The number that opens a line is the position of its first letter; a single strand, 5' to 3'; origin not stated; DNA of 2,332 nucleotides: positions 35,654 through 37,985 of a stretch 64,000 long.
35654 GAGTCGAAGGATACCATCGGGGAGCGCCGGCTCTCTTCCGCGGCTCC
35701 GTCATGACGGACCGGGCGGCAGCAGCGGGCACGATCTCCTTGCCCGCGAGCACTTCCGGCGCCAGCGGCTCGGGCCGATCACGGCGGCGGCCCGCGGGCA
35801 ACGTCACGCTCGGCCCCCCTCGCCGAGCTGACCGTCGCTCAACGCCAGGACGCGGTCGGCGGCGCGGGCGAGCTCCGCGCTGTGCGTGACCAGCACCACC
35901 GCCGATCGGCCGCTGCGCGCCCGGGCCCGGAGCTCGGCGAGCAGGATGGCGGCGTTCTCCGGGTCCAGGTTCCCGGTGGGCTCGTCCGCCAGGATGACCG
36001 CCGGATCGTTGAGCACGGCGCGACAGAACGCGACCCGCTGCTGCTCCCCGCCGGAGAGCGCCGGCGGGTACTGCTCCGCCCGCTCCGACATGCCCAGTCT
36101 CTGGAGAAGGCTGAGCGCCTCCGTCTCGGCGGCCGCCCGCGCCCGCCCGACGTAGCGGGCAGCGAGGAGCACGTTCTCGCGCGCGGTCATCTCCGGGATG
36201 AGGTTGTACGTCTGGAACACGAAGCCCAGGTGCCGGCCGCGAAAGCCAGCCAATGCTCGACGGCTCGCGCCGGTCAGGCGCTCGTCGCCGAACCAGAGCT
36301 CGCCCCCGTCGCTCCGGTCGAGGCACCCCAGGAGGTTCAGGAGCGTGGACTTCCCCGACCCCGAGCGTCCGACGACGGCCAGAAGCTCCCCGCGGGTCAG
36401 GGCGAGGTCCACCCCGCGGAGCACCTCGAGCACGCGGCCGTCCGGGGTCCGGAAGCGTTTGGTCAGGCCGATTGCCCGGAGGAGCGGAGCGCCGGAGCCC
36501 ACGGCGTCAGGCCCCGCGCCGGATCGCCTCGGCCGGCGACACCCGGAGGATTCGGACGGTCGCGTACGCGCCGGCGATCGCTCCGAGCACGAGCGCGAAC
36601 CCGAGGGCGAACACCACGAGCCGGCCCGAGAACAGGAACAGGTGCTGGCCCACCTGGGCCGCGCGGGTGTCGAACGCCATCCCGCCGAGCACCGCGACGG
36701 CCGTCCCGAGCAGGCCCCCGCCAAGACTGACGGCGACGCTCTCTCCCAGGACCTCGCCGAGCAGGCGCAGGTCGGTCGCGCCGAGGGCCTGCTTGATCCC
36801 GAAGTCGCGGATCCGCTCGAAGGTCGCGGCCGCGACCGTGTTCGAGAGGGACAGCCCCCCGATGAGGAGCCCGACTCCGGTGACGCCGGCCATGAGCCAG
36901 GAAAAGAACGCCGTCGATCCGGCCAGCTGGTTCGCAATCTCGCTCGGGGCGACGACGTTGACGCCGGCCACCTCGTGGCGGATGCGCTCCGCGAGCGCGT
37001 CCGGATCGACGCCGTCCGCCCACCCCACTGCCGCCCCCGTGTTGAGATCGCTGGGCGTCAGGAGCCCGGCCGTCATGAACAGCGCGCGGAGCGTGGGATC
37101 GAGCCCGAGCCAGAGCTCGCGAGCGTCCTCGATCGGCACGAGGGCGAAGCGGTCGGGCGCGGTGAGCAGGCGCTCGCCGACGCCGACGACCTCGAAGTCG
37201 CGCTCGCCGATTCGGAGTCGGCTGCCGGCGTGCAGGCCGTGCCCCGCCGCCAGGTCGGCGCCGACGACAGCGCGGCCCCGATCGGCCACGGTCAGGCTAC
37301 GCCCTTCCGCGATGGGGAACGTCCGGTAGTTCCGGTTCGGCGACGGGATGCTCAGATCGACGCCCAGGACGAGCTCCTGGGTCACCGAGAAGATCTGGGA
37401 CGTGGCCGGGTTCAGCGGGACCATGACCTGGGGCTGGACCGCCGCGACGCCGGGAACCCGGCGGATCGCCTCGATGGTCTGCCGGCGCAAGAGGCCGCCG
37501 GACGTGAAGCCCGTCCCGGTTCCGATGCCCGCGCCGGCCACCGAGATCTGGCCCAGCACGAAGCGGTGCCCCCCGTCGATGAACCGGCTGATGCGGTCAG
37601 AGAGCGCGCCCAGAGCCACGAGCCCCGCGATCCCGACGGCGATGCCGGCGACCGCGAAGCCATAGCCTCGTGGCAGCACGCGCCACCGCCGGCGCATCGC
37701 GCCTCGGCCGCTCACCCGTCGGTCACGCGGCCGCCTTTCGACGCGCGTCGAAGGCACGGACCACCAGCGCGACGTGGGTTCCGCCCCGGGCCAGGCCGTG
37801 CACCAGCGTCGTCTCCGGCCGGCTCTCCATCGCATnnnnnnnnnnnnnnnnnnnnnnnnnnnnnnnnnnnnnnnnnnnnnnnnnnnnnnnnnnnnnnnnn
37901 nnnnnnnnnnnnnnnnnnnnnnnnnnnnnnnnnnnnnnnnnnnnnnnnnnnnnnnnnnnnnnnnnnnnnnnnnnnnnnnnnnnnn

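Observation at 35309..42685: Orphan KS/KS-like/ACP cassette coupled to a MacB/LolCDE-type ABC exporter and a tyrosine phosphatase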

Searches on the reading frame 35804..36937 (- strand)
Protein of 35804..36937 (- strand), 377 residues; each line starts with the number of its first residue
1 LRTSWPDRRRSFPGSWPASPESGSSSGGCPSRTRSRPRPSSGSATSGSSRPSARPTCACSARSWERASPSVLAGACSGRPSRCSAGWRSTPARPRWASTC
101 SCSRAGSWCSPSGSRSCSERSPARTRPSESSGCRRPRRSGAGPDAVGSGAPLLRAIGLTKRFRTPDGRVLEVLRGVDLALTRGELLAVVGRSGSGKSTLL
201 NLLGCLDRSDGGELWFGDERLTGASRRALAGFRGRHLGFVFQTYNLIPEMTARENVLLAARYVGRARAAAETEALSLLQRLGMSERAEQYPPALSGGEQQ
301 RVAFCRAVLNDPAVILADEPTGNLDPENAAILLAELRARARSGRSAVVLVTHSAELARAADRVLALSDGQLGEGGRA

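Call 4: search_protein_families(library=pfam, proteins=[window:35804-36937:-], max_evalue=0.01)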
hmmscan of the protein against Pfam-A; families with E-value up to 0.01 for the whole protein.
window:35804-36937:- (377 aa): 5 families
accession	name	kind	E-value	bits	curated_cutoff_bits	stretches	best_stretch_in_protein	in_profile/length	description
PF00005.33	ABC_tran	-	1.3e-29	104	25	1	173-321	1-136/137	ABC transporter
PF13304.12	AAA_21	-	2e-08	35.1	27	1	285-356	229-302/304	AAA domain, putative AbiEii toxin, Type IV TA system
PF02463.25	SMC_N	-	0.0016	18.4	40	0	276-367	125-212/220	RecF/RecN/SMC N terminal domain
PF13555.12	AAA_29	-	0.0029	17.8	27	1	180-200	19-39/61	P-loop containing region of AAA domain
PF13481.12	AAA_25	-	0.0072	16.4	27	0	180-219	30-66/195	AAA domain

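Call 5: search_protein_families(library=ncbifam, proteins=[window:35804-36937:-], max_evalue=0.01)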
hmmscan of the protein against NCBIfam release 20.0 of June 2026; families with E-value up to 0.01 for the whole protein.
window:35804-36937:- (377 aa): 190 families (the best 25 are shown)
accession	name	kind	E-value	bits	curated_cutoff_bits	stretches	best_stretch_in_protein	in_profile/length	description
TIGR02211.1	LolD_lipo_ex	equivalog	9e-59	198.6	307.75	1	152-371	1-219/221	lipoprotein-releasing ABC transporter ATP-binding protein LolD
NF007826.0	PRK10535.1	equivalog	1.1e-55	189.2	966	1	151-371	3-221/648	macrolide ABC transporter ATP-binding protein/permease MacB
NF008639.0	PRK11629.1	equivalog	9.9e-52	175.7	360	1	151-372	5-225/234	lipoprotein-releasing ABC transporter ATP-binding protein LolD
TIGR03608.1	L_ocin_972_ABC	subfamily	1e-51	175.4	254.85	1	171-366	12-206/206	putative bacteriocin export ABC transporter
NF038007.1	ABC_ATP_DarD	equivalog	5.6e-51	173.1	375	1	171-371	19-218/218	darobactin export ABC transporter ATP-binding protein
TIGR02673.1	FtsE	equivalog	6.8e-50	169.7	264.85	1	170-369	15-213/214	cell division ATP-binding protein FtsE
NF007879.0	PRK10584.1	equivalog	1.5e-49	168.8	336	1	168-373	21-226/228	putative ABC transporter ATP-binding protein YbbA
TIGR02982.1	heterocyst_DevA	subfamily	2.9e-49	167.6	295.8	1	171-371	19-219/220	ABC exporter ATP-binding subunit, DevA family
TIGR02315.1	ABC_phnC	equivalog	9.2e-45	153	266.1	1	171-371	16-224/243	phosphonate ABC transporter ATP-binding protein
NF008428.0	PRK11264.1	equivalog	1.3e-44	152.3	406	1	158-377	9-228/250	L-cystine ABC transporter ATP-binding protein TcyN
NF007027.0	PRK09493.1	equivalog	1.8e-41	142.1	379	1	170-375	14-218/240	glutamine ABC transporter ATP-binding protein GlnQ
TIGR03005.1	ectoine_ehuA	equivalog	9e-41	139.7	345.4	1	169-376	12-230/252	ectoine/hydroxyectoine ABC transporter ATP-binding protein EhuA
NF008338.0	PRK11124.1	equivalog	2e-38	132.3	369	1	172-375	17-223/242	arginine ABC transporter ATP-binding protein ArtP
TIGR03265.1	PhnT2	equivalog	2.7e-38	132.1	457.7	1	170-371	17-213/353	putative 2-aminoethylphosphonate ABC transporter ATP-binding protein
TIGR01186.1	proV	subfamily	1.3e-36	126.5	326.6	1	174-371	10-208/363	betaine/proline/choline family ABC transporter ATP-binding protein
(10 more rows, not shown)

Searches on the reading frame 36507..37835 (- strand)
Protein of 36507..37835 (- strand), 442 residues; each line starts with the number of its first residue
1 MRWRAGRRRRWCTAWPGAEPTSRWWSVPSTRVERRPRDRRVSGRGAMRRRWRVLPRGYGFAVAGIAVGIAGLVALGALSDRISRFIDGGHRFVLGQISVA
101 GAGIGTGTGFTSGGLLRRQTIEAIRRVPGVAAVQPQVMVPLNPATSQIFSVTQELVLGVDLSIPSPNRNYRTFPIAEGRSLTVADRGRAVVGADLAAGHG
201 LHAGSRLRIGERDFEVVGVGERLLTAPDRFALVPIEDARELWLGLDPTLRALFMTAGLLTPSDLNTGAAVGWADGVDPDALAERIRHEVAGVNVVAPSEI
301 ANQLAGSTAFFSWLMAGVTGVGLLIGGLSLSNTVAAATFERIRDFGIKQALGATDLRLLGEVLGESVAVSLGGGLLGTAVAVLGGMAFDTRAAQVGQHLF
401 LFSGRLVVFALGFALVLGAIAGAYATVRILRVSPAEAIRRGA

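Call 4: search_protein_families(library=pfam, proteins=[window:36507-37835:-], max_evalue=0.01)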
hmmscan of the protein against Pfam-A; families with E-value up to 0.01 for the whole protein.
window:36507-37835:- (442 aa): 2 families
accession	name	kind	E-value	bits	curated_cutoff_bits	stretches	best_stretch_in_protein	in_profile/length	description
PF12704.14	MacB_PCD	-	1.5e-18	68.2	27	1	61-286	4-205/207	MacB-like periplasmic core domain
PF02687.27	FtsX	-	3.1e-14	53.5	25.5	1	319-434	4-120/120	FtsX-like permease C-terminal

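Call 5: search_protein_families(library=ncbifam, proteins=[window:36507-37835:-], max_evalue=0.01)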
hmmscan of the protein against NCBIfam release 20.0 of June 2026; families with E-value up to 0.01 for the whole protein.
window:36507-37835:- (442 aa): 4 families
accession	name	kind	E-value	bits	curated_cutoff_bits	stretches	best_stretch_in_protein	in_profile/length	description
TIGR03434.1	ADOP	subfamily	2.7e-15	55.5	622.3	1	204-441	164-402/803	ADOP family duplicated permease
NF038346.1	FtsX_actino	exception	1.1e-05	24.9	250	1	260-431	127-307/308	permease-like cell division protein FtsX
NF007826.0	PRK10535.1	equivalog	3.3e-05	22.4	966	1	313-439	523-646/648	macrolide ABC transporter ATP-binding protein/permease MacB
TIGR01185.1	devC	equivalog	0.00037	19.6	290.35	1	273-436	215-378/380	ABC transporter permease DevC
